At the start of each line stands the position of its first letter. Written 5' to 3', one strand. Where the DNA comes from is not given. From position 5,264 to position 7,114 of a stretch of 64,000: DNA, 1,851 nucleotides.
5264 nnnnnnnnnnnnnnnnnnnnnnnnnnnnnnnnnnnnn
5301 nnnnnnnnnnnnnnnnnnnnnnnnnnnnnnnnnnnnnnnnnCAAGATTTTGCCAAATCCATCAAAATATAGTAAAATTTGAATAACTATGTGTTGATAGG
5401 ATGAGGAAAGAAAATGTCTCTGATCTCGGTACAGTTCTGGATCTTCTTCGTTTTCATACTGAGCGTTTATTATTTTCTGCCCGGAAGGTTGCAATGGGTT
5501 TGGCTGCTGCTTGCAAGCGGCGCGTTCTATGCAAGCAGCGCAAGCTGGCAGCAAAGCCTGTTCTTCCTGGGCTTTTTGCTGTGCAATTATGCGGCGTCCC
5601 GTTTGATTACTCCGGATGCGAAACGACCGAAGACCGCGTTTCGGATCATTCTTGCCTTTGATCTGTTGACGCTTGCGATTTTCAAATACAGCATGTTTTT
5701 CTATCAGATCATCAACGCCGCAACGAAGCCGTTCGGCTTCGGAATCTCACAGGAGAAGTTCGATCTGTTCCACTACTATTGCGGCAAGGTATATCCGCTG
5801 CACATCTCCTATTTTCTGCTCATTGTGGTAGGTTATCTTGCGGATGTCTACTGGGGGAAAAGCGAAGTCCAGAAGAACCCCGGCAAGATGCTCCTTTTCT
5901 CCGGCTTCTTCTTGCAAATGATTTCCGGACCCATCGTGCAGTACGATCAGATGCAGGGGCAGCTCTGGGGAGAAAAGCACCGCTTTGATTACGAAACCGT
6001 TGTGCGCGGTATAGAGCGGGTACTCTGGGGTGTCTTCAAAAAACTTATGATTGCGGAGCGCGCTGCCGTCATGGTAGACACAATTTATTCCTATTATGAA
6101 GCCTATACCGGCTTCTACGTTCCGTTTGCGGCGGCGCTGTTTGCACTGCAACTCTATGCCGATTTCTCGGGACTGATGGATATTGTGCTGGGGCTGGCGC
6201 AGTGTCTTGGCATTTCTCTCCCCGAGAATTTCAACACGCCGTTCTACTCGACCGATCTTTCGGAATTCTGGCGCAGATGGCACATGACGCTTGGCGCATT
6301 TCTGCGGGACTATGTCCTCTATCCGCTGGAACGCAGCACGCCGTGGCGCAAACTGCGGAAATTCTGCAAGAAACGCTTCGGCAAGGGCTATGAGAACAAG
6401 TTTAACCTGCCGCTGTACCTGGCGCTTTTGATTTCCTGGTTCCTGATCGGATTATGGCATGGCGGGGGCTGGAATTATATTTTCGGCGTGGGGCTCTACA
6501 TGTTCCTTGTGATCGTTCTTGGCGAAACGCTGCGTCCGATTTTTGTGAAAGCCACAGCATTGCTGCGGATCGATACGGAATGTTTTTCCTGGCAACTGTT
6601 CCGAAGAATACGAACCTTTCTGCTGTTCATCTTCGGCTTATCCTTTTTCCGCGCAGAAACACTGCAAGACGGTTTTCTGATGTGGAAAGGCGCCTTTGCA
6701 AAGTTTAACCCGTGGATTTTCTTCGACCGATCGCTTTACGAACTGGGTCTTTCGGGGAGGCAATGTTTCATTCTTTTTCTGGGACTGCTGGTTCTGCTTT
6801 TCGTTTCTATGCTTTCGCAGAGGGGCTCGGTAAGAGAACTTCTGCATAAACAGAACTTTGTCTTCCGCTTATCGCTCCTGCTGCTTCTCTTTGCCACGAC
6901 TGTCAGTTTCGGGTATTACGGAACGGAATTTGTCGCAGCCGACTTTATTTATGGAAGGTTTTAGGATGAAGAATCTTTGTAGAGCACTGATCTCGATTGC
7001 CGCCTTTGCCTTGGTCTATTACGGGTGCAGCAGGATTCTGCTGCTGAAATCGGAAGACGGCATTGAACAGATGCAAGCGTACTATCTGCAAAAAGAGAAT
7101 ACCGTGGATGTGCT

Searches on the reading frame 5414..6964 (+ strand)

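Call 45: search_protein_families(library=pfam, proteins=[window:5414-6964:+], max_evalue=0.00001)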
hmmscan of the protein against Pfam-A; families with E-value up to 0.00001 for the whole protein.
window:5414-6964:+ (516 aa): 1 family
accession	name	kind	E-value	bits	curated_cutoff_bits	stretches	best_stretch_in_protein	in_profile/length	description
PF03062.24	MBOAT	-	5.2e-10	39.6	27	1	158-306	83-250/337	MBOAT, membrane-bound O-acyltransferase family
